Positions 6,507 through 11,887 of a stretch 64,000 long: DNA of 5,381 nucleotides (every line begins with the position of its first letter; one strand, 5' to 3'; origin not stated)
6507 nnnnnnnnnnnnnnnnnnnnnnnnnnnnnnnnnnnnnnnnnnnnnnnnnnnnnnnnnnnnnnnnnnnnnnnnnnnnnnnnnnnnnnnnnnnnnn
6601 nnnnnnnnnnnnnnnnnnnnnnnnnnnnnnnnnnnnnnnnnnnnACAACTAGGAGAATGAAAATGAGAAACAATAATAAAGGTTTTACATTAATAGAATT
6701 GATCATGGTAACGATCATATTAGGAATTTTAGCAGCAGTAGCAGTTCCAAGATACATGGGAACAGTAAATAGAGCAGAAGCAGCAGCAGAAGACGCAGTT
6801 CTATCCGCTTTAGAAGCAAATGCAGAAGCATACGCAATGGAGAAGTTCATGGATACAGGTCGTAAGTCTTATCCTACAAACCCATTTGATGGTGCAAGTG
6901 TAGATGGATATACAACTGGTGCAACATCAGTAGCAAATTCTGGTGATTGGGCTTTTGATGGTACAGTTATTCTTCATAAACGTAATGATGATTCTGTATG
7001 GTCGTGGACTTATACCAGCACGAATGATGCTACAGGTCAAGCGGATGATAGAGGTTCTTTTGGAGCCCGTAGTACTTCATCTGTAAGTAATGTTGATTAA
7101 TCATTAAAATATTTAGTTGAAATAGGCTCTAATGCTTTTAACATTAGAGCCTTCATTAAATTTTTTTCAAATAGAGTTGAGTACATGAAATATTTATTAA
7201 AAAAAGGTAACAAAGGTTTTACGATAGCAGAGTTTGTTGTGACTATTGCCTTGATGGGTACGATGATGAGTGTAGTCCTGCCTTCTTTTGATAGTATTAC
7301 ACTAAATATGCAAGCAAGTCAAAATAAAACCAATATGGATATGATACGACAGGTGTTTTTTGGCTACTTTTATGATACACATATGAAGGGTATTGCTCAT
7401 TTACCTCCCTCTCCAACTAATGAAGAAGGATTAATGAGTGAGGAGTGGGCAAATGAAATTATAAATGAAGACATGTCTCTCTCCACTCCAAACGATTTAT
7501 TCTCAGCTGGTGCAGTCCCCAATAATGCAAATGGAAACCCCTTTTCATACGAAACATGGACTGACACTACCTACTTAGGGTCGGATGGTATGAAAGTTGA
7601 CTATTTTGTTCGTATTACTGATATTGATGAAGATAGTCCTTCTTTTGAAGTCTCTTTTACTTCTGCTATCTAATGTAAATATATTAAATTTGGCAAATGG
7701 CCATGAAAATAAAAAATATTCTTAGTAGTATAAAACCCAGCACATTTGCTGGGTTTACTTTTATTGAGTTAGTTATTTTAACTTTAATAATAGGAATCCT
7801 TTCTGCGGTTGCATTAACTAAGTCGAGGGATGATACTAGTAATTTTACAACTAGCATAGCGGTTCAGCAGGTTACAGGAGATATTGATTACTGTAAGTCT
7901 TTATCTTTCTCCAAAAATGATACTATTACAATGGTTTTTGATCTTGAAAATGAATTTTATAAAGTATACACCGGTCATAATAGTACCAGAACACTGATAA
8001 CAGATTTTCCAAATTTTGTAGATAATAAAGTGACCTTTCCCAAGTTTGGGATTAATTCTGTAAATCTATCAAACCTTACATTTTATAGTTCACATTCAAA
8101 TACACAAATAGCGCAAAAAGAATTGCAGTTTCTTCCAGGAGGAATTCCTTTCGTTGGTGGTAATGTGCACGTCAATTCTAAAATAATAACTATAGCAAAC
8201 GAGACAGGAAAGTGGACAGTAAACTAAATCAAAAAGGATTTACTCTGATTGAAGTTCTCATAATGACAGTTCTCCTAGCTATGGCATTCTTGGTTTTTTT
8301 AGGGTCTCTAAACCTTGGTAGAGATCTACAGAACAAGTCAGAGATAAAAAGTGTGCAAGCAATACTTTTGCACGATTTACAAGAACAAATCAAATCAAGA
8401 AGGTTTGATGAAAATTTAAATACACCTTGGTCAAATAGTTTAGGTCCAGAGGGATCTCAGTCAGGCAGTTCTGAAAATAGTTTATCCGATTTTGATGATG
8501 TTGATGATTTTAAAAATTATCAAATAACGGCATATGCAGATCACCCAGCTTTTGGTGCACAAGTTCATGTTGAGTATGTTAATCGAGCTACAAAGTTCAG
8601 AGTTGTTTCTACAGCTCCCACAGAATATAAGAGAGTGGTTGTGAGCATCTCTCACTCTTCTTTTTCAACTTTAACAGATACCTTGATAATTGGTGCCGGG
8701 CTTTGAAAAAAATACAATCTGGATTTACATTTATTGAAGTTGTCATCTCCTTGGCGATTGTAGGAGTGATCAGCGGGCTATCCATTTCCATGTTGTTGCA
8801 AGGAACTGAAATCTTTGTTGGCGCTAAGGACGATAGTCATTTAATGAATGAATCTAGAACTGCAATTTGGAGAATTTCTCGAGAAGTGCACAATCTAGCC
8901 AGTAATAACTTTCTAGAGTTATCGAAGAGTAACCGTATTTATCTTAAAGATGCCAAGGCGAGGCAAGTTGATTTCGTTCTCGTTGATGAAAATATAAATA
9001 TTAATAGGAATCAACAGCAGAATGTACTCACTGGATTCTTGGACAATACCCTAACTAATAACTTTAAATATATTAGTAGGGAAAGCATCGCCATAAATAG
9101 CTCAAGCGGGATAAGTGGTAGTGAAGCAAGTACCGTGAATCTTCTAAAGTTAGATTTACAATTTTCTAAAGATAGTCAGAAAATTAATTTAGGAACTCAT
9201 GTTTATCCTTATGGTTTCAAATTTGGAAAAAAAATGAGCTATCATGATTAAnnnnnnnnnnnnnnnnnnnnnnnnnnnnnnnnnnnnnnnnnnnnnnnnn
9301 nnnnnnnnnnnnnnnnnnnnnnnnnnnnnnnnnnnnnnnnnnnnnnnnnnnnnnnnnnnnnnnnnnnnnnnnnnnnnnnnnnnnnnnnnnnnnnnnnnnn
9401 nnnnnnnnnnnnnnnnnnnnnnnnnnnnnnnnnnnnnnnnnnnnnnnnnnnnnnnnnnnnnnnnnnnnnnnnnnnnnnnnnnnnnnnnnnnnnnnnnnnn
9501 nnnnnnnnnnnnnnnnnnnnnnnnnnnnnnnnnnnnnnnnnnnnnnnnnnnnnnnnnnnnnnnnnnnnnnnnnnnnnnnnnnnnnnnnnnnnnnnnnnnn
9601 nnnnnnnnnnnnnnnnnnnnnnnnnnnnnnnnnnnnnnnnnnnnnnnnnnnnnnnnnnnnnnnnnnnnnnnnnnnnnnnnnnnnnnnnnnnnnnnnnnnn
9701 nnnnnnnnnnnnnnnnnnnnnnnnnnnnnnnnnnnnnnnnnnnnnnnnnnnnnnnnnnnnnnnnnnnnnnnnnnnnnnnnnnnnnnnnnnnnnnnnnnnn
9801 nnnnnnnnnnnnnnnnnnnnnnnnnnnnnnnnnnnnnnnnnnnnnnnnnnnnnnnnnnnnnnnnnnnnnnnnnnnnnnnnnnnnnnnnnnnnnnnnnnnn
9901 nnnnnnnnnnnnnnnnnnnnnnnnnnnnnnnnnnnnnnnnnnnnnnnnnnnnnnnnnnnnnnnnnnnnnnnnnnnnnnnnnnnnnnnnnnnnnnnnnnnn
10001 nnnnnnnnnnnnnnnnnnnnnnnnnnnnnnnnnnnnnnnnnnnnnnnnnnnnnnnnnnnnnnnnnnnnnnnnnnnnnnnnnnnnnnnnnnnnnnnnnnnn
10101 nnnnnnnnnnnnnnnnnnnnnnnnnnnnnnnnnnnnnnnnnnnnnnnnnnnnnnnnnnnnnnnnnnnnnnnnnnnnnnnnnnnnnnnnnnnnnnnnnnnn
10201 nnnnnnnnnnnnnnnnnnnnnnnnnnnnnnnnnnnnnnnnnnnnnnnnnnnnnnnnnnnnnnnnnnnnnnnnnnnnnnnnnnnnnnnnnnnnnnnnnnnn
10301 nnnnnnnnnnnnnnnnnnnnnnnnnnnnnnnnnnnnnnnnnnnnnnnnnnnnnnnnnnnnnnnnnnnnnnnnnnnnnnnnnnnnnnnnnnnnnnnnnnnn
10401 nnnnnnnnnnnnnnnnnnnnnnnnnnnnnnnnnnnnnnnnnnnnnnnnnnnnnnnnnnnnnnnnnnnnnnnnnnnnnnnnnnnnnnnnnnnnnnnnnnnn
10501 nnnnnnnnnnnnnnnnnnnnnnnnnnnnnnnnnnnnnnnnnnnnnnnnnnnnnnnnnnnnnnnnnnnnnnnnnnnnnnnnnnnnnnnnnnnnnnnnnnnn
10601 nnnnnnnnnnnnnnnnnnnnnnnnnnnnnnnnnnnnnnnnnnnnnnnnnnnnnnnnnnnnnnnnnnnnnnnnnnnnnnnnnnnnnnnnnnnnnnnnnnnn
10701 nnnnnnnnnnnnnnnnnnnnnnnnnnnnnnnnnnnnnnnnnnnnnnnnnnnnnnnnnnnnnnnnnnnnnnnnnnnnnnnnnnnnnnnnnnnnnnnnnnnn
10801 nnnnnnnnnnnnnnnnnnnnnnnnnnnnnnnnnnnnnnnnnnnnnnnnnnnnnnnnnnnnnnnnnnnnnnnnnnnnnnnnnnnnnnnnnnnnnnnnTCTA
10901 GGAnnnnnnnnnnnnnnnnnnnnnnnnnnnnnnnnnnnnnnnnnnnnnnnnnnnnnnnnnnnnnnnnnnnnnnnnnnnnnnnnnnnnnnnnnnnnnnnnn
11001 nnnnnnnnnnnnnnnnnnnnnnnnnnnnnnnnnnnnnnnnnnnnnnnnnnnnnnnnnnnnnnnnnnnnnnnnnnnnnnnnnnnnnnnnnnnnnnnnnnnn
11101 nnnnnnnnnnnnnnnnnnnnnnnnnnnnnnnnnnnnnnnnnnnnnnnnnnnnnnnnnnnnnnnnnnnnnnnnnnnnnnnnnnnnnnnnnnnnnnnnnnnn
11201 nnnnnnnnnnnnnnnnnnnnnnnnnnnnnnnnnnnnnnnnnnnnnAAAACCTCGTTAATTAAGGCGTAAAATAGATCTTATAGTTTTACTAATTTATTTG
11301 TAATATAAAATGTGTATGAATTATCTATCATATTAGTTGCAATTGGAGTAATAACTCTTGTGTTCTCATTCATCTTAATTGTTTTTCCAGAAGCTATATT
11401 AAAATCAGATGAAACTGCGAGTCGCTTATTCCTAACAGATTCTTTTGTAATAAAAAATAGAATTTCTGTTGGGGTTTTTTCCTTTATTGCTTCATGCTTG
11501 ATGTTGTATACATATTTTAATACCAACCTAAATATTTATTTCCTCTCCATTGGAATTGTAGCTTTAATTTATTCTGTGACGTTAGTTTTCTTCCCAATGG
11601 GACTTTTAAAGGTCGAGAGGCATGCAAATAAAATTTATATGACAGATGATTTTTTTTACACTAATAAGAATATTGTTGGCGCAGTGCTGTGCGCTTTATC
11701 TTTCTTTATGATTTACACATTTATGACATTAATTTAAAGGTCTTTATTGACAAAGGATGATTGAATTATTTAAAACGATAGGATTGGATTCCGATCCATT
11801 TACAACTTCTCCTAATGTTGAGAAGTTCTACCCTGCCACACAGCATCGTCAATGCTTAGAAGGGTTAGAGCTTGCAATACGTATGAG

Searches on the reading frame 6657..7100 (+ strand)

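Call 7: search_protein_families(library=pfam, proteins=[window:6657-7100:+], max_evalue=0.01)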
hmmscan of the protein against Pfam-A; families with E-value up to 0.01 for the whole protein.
window:6657-7100:+ (147 aa): 1 family
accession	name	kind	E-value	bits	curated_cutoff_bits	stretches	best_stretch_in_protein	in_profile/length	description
PF07963.17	N_methyl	-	9.9e-09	34.9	21.2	1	4-29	1-26/27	Prokaryotic N-terminal methylation motif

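Call 93: search_protein_families(library=ncbifam, proteins=[window:6657-7100:+], max_evalue=0.01)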
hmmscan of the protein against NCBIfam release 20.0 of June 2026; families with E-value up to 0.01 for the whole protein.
window:6657-7100:+ (147 aa): 7 families
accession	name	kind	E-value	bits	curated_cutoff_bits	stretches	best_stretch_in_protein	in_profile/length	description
TIGR01710.1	typeII_sec_gspG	equivalog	3.9e-12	46.4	88.85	1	8-64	1-57/134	type II secretion system major pseudopilin GspG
NF041775.1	typeIV_PilA_Myxo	equivalog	5.2e-09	36.4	400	1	5-63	8-66/214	type IV pilin protein PilA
NF040999.1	pilin_ComGC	equivalog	8.8e-09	35.4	75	1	8-63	2-57/84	competence type IV pilus major pilin ComGC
TIGR02532.1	IV_pilin_GFxxxE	domain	8.2e-08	31.8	16.3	1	8-30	2-24/24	prepilin-type N-terminal cleavage/methylation domain-containing protein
NF007862.0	PRK10574.1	equivalog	5.2e-07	29.9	138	1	5-42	2-39/145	prepilin peptidase-dependent pilin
NF041013.1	T4P_ComGE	equivalog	5.8e-06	26.3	49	1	5-63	1-60/83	competence type IV pilus minor pilin ComGE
TIGR01708.2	typeII_sec_gspH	equivalog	8.8e-06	25.8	80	1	8-51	2-45/169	type II secretion system minor pseudopilin GspH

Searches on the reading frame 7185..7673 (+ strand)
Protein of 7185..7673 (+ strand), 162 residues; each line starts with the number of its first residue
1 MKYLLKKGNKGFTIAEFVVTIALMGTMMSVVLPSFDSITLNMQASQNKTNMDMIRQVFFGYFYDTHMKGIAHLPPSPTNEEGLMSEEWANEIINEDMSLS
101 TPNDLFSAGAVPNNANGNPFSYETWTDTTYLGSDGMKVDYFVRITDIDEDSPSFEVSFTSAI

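Call 7: search_protein_families(library=pfam, proteins=[window:7185-7673:+], max_evalue=0.01)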
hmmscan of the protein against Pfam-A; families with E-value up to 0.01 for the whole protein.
window:7185-7673:+ (162 aa): 1 family
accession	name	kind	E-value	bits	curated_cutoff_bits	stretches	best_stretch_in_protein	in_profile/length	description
PF07963.17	N_methyl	-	0.0008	19.3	21.2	1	7-32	2-27/27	Prokaryotic N-terminal methylation motif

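Call 93: search_protein_families(library=ncbifam, proteins=[window:7185-7673:+], max_evalue=0.01)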
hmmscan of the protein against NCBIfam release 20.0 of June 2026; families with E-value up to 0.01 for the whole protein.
window:7185-7673:+ (162 aa): 5 families
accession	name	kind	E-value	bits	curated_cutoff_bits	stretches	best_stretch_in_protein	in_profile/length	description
NF041013.1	T4P_ComGE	equivalog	1.2e-06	28.6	49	1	7-50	1-44/83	competence type IV pilus minor pilin ComGE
TIGR01710.1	typeII_sec_gspG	equivalog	2e-05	24.6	88.85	1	10-81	1-77/134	type II secretion system major pseudopilin GspG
NF041775.1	typeIV_PilA_Myxo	equivalog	0.00076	19.5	400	1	8-54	9-55/214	type IV pilin protein PilA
TIGR01708.2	typeII_sec_gspH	equivalog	0.0015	18.6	80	1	10-45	2-37/169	type II secretion system minor pseudopilin GspH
TIGR02532.1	IV_pilin_GFxxxE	domain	0.0063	16.3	16.3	1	10-32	2-24/24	prepilin-type N-terminal cleavage/methylation domain-containing protein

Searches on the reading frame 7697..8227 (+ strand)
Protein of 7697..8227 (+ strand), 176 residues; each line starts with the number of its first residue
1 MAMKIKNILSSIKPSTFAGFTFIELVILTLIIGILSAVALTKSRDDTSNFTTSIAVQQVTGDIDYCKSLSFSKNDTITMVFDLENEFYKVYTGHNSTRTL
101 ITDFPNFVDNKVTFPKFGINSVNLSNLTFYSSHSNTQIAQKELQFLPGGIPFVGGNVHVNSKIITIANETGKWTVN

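Call 7: search_protein_families(library=pfam, proteins=[window:7697-8227:+], max_evalue=0.01)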
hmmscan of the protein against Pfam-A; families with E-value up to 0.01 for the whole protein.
window:7697-8227:+ (176 aa): 0 families

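Call 93: search_protein_families(library=ncbifam, proteins=[window:7697-8227:+], max_evalue=0.01)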
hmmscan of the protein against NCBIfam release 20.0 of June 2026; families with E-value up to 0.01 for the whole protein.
window:7697-8227:+ (176 aa): 3 families
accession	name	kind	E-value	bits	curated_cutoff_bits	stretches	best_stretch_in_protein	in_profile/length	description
NF040982.1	ComGD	equivalog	5.1e-09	36.7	70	1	18-138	2-125/139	competence type IV pilus minor pilin ComGD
TIGR01708.2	typeII_sec_gspH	equivalog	5.3e-05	23.3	80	1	18-82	2-66/169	type II secretion system minor pseudopilin GspH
NF041775.1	typeIV_PilA_Myxo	equivalog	0.0019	18.2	400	1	18-41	11-34/214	type IV pilin protein PilA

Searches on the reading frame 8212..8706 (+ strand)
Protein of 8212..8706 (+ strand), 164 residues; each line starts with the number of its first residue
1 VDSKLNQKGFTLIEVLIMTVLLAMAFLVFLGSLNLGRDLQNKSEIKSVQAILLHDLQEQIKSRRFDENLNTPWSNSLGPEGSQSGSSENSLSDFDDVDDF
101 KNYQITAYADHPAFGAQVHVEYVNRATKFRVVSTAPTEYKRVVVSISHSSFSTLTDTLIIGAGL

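Call 7: search_protein_families(library=pfam, proteins=[window:8212-8706:+], max_evalue=0.01)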
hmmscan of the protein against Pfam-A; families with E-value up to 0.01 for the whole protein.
window:8212-8706:+ (164 aa): 1 family
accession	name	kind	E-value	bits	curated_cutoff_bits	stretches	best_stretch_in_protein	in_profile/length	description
PF07963.17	N_methyl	-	4.6e-05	23.3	21.2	1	6-28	3-25/27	Prokaryotic N-terminal methylation motif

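Call 93: search_protein_families(library=ncbifam, proteins=[window:8212-8706:+], max_evalue=0.01)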
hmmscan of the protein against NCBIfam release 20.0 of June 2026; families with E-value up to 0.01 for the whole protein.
window:8212-8706:+ (164 aa): 8 families
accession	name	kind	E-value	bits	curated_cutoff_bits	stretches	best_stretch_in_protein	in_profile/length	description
NF041013.1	T4P_ComGE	equivalog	1.4e-06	28.3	49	1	6-70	2-63/83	competence type IV pilus minor pilin ComGE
NF047828.1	T3SSXpsI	equivalog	0.00011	22.3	150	1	7-38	1-32/132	type II secretion system protein XpsI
NF040982.1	ComGD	equivalog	0.00012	22.5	70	1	7-54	1-49/139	competence type IV pilus minor pilin ComGD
NF041002.1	pilin_ComGF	equivalog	0.0002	21.6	80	1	7-65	1-61/139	competence type IV pilus minor pilin ComGF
TIGR02523.1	type_IV_pilV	equivalog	0.00044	20.7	52.2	1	7-66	1-61/139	type IV pilus modification protein PilV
NF040999.1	pilin_ComGC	equivalog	0.0032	17.6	75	1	7-66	1-56/84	competence type IV pilus major pilin ComGC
TIGR02532.1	IV_pilin_GFxxxE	domain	0.0055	16.5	16.3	0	7-28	1-22/24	prepilin-type N-terminal cleavage/methylation domain-containing protein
NF006453.0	PRK08808.1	equivalog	0.0089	15.1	295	0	6-29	5-28/211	type II secretion system protein J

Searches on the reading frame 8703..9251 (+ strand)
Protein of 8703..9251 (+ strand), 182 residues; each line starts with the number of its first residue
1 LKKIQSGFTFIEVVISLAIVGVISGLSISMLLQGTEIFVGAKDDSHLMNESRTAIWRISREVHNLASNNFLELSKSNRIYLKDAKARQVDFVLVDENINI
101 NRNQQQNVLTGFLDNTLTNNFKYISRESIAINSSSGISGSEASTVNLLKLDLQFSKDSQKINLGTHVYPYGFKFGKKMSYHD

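Call 7: search_protein_families(library=pfam, proteins=[window:8703-9251:+], max_evalue=0.01)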
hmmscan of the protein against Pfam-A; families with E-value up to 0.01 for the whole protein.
window:8703-9251:+ (182 aa): 2 families
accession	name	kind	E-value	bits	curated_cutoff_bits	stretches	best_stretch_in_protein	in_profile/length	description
PF07963.17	N_methyl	-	2e-06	27.6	21.2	1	3-26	2-25/27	Prokaryotic N-terminal methylation motif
PF11116.13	DUF2624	-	0.005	18.1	24.7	1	59-108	9-58/83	Protein of unknown function (DUF2624)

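Call 93: search_protein_families(library=ncbifam, proteins=[window:8703-9251:+], max_evalue=0.01)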
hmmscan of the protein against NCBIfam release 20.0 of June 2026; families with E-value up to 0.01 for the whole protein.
window:8703-9251:+ (182 aa): 4 families
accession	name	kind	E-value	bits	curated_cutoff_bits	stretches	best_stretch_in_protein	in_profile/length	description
TIGR02532.1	IV_pilin_GFxxxE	domain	8.6e-06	25.4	16.3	1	5-26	1-22/24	prepilin-type N-terminal cleavage/methylation domain-containing protein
NF041013.1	T4P_ComGE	equivalog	0.0028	17.7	49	1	6-32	4-30/83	competence type IV pilus minor pilin ComGE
TIGR02599.1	TIGR02599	subfamily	0.0038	16.5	256.5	1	7-74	1-68/361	Verru_Chthon cassette protein C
NF041002.1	pilin_ComGF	equivalog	0.0075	16.5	80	0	5-65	1-59/139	competence type IV pilus minor pilin ComGF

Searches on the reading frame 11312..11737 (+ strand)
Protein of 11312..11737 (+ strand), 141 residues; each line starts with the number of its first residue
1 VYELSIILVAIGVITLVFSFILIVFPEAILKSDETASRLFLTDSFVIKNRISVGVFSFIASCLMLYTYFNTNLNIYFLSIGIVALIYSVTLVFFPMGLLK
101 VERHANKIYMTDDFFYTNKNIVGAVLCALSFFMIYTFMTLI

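Call 8: search_protein_families(library=pfam, proteins=[window:11312-11737:+], max_evalue=0.01)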
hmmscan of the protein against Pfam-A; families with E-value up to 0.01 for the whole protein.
window:11312-11737:+ (141 aa): 0 families

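Call 10: search_protein_families(library=ncbifam, proteins=[window:11312-11737:+], max_evalue=0.01)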
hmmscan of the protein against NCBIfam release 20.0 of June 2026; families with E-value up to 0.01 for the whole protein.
window:11312-11737:+ (141 aa): 0 families
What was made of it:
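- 11312..11737 (+): 141-aa membrane protein made of two roughly 70-aa repeats, always directly upstream of the fusion gene. No family hit (calls 8, 10).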
